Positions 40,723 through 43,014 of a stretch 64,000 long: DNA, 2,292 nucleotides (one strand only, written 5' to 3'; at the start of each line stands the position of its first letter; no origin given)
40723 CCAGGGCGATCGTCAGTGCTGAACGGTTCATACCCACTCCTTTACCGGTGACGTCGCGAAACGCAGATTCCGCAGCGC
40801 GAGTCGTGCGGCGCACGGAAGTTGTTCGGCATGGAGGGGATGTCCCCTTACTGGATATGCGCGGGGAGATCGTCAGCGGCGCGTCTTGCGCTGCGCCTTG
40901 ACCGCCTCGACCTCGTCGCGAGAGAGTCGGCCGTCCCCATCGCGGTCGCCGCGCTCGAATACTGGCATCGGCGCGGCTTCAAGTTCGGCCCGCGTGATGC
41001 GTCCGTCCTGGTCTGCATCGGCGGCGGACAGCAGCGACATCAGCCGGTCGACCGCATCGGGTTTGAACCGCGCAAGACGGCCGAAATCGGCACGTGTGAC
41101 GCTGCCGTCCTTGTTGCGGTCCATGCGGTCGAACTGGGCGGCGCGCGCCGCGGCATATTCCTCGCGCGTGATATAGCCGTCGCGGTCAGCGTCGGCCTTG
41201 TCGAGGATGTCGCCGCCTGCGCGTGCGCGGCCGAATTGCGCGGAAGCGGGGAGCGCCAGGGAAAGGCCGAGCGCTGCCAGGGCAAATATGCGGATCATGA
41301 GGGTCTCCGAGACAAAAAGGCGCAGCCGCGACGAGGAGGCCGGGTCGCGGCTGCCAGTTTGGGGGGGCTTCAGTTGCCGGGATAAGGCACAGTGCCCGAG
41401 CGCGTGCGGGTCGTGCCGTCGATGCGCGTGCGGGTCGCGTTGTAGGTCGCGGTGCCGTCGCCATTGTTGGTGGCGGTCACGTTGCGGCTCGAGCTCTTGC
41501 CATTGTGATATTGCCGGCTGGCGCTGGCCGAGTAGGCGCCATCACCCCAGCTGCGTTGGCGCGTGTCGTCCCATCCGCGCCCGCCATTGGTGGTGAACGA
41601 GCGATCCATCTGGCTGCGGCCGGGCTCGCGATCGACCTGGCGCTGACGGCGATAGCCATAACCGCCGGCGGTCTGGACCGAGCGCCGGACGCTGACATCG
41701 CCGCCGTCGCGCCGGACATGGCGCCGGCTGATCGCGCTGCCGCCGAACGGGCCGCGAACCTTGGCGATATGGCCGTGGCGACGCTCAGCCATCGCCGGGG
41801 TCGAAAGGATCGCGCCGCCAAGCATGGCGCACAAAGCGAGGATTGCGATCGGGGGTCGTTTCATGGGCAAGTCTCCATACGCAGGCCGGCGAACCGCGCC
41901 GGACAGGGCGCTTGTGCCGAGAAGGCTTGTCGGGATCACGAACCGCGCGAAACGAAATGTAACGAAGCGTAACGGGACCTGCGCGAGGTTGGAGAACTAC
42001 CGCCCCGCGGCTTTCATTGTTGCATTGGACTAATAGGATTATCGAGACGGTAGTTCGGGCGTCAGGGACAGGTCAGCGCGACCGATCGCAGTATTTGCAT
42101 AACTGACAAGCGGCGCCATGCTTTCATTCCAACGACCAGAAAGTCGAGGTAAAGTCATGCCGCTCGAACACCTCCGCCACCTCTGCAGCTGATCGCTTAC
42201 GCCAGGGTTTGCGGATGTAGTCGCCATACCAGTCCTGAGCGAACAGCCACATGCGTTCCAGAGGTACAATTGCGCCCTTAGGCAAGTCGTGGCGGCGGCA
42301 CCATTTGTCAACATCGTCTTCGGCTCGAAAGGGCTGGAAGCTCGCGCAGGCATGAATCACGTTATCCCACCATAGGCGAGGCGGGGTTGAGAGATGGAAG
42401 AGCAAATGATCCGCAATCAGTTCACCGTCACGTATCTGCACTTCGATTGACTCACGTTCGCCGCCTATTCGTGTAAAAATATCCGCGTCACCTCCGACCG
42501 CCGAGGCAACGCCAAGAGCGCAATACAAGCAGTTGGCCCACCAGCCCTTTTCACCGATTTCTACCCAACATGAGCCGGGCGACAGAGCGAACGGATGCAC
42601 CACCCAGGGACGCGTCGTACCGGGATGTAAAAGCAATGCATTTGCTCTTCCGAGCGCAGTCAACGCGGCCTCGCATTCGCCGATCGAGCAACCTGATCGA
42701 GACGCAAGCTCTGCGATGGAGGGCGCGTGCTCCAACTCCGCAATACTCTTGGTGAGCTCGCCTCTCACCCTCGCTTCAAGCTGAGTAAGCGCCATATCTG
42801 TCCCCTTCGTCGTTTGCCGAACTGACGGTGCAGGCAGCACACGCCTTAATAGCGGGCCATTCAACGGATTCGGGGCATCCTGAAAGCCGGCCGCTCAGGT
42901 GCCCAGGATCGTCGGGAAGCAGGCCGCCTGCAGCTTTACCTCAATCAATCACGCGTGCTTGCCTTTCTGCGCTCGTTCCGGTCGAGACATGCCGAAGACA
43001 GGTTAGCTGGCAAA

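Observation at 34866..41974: Phased (C)GTTAC direct repeats in front of three exported-protein genes around an OmpR-type two-component system: candidate undescribed envelope/cation regulon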

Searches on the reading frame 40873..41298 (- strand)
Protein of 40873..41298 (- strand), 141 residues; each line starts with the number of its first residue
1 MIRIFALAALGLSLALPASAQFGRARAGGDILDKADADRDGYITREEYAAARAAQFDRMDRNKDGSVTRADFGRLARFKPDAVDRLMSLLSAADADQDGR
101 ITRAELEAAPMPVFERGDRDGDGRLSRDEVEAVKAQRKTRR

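Call 6: search_protein_families(library=pfam, proteins=[window:40873-41298:-], max_evalue=0.01)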
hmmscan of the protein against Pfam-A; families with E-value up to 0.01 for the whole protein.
window:40873-41298:- (141 aa): 8 families
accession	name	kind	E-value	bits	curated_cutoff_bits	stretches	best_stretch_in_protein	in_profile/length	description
PF13202.12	EF-hand_5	-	7.1e-23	79.4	25.9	4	30-48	3-21/25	EF hand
PF00036.39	EF-hand_1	-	7.7e-20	69.4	25.4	1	30-51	4-25/29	EF hand domain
PF13405.12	EF-hand_6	-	1.3e-18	65.3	25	1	56-77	6-27/30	EF-hand domain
PF13499.12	EF-hand_7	-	8.5e-17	61.7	30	1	54-108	7-64/67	EF-hand domain pair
PF13833.12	EF-hand_8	-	1.2e-09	38.2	28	0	64-105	2-46/54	EF-hand domain pair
PF00404.24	Dockerin_1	-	1.8e-05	25.3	22.9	1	59-106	2-49/57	Dockerin type I domain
PF10591.15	SPARC_Ca_bdg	-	2.5e-05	25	22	0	55-106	59-110/113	Secreted protein acidic and rich in cysteine Ca binding region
PF12763.14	EH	-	0.0029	18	22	0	31-61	45-75/101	EH domain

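Call 7: search_protein_families(library=ncbifam, proteins=[window:40873-41298:-], max_evalue=0.01)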
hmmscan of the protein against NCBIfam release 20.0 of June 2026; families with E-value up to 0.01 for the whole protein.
window:40873-41298:- (141 aa): 4 families
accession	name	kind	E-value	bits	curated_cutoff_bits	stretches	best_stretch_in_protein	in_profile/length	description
NF041410.1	XopAW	subfamily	7.3e-13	48.8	120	2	54-136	67-164/235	XopAW family type III secretion system calcium-binding effector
NF053806.1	lanmdlnLanM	equivalog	4.1e-12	46.3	135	1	32-69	79-116/132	lanmodulin LanM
NF038285.1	deiodinase_rel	hypoth_equivalog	1.5e-11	44.4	250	1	31-135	42-141/347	deiodinase family protein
NF008965.0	PRK12309.1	equivalog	1e-10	41.2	550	1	26-72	334-379/392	transaldolase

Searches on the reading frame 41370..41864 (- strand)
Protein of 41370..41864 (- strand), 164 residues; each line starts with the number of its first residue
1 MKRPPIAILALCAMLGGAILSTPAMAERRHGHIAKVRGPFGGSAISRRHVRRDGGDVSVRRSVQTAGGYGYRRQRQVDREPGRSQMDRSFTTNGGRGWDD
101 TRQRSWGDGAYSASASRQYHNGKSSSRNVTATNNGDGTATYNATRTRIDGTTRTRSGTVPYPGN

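Call 6: search_protein_families(library=pfam, proteins=[window:41370-41864:-], max_evalue=0.01)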
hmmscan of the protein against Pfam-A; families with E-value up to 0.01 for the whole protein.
window:41370-41864:- (164 aa): 0 families

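Call 7: search_protein_families(library=ncbifam, proteins=[window:41370-41864:-], max_evalue=0.01)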
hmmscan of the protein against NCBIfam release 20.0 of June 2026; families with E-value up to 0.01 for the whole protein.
window:41370-41864:- (164 aa): 0 families

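Call 75: find_homologous_proteins(query=window:41370-41864:-, max_evalue=0.001)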
Query window:41370-41864:- (164 aa): 11 proteins with E <= 0.001 among 72 candidates.
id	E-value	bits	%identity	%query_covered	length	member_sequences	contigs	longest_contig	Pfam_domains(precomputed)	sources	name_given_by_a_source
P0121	4.9e-94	331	93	100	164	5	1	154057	-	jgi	jgi:hypothetical protein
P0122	1.1e-90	320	89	100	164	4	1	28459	-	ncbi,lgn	-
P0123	7.7e-89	314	88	100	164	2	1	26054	-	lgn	-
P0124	2.5e-86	306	87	100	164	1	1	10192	-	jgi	jgi:hypothetical protein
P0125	3.6e-86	305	85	100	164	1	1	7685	-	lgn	-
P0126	8.0e-69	249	72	100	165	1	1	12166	-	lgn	-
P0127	1.2e-64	235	70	98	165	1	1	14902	-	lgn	-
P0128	4.2e-60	221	63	100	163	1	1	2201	-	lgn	-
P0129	3.6e-24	104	41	99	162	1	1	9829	-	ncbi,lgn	ncbi:hypothetical protein BH10PSE13_BH10PSE13_22120 [soil metagenome]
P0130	2.8e-23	101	42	93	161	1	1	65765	-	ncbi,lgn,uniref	ncbi:hypothetical protein [Sphingomonas sp.]|uniref:hypothetical protein n=1 Tax=Sphingomonas sp. Ta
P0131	2.4e-16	78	43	77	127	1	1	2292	-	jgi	jgi:hypothetical protein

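Call 96: predict_structure(alignment_id=A7)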
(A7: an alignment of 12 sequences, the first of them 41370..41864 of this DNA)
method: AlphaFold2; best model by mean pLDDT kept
length: 164 residues; sequences in the alignment: 12
mean_pLDDT: 81.4   pTM: 0.66
mean pLDDT of the five models: 81.4, 81.0, 80.2, 79.7, 77.2
residues with pLDDT >= 90: 82; 70-90: 50; 50-70: 5; < 50: 27
segments of 3 or more residues with pLDDT < 50: 1-27
pLDDT, mean of each block of 10 residues (from residue 1): 42 36 44 79 83 84 85 93 95 94 94 97 97 93 96 96 69
secondary structure, 60 per line:
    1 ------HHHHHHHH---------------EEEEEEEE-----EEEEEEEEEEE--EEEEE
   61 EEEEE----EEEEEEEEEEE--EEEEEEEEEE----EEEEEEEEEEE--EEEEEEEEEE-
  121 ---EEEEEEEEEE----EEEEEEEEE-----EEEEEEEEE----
elements in order: H7-14 E30-37 E43-53 E56-65 E70-80 E83-92 E97-107 E110-119 E124-133 E138-146 E152-160

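Call 98: fold_search(model_id=the predicted structure, library=pdb)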
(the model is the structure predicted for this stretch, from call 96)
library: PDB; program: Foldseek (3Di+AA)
matches with E <= 10: 646; with E <= 0.001: 0
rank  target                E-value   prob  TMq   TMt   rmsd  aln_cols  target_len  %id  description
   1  2fwv                  5.1e-02  0.95  0.28  0.25  14.6       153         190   13  Crystal Structure of Rv0813 (released 2006-08-03)
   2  6ohh_B                5.9e-02  0.90  0.23  0.28  16.8       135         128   12  Structure of EF1p2_mFAP2b bound to DFHBI (released 2020-04-08)
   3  6czi_A                7.9e-02  0.97  0.24  0.33   9.5        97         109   20  Structure of a redesigned beta barrel, mFAP1, bound to DFHBI (released 2018-09-19)
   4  6ohh_A                8.8e-02  0.82  0.22  0.27  17.4       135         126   12  Structure of EF1p2_mFAP2b bound to DFHBI (released 2020-04-08)
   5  8uzl_D                9.2e-02  1.00  0.36  0.41  13.2       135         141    6  Designed Transmembrane beta-barrel- TMB10_163 (released 2024-07-17)
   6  8uzl_C                9.2e-02  1.00  0.38  0.43  13.1       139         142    6  Designed Transmembrane beta-barrel- TMB10_163 (released 2024-07-17)
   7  8uzl_B                9.7e-02  1.00  0.38  0.43  13.2       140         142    6  Designed Transmembrane beta-barrel- TMB10_163 (released 2024-07-17)
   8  6d0t_B                9.7e-02  0.97  0.25  0.33  11.9        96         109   12  De novo design of a fluorescence-activating beta barrel - BB1 (released 2018-09-19)
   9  3wje_B                1.1e-01  0.82  0.26  0.28  13.7       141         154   12  Crystal structure of mutant nitrobindin M75W/H76L/Q96C/M148L/H158L (NB6) from Arabidopsis thaliana (released 2014-04-02)
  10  6d0t_A                1.2e-01  0.96  0.25  0.33  11.7        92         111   13  De novo design of a fluorescence-activating beta barrel - BB1 (released 2018-09-19)
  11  6czj_B                1.3e-01  0.95  0.22  0.30  11.9        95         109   14  Structure of a redesigned beta barrel, b10 (released 2018-09-19)
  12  5mg3_C                1.4e-01  0.33  0.21  0.10  16.9       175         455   13  EM fitted model of bacterial holo-translocon (released 2016-12-28)
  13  6czj_A                1.6e-01  0.97  0.27  0.37  12.2       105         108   17  Structure of a redesigned beta barrel, b10 (released 2018-09-19)
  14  8b0f_B                2.1e-01  0.08  0.12  0.03  40.1       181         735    5  CryoEM structure of C5b8-CD59 (released 2023-02-22)
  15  3wjf_A                2.2e-01  0.75  0.28  0.29  13.5       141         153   11  Crystal structure of mutant nitrobindin M75L/H76L/Q96C/V128W/M148L/H158L (NB9) from Arabidopsis thaliana (released 2014-04-02)
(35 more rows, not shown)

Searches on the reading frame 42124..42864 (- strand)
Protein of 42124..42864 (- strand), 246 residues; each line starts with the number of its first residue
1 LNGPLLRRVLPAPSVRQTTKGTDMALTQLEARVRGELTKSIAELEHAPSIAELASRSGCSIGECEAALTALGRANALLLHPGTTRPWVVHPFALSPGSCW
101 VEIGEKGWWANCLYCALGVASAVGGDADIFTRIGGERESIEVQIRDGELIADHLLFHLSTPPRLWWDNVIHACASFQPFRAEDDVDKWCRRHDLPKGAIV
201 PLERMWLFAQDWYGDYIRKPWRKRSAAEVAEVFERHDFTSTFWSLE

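Call 6: search_protein_families(library=pfam, proteins=[window:42124-42864:-], max_evalue=0.01)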
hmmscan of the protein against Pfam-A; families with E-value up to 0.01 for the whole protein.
window:42124-42864:- (246 aa): 1 family
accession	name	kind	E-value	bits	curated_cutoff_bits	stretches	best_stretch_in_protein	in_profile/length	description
PF03243.20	MerB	-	1.2e-20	74.2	27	1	92-214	1-126/126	Alkylmercury lyase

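Call 7: search_protein_families(library=ncbifam, proteins=[window:42124-42864:-], max_evalue=0.01)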
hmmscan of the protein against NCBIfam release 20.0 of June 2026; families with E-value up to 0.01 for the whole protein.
window:42124-42864:- (246 aa): 0 families
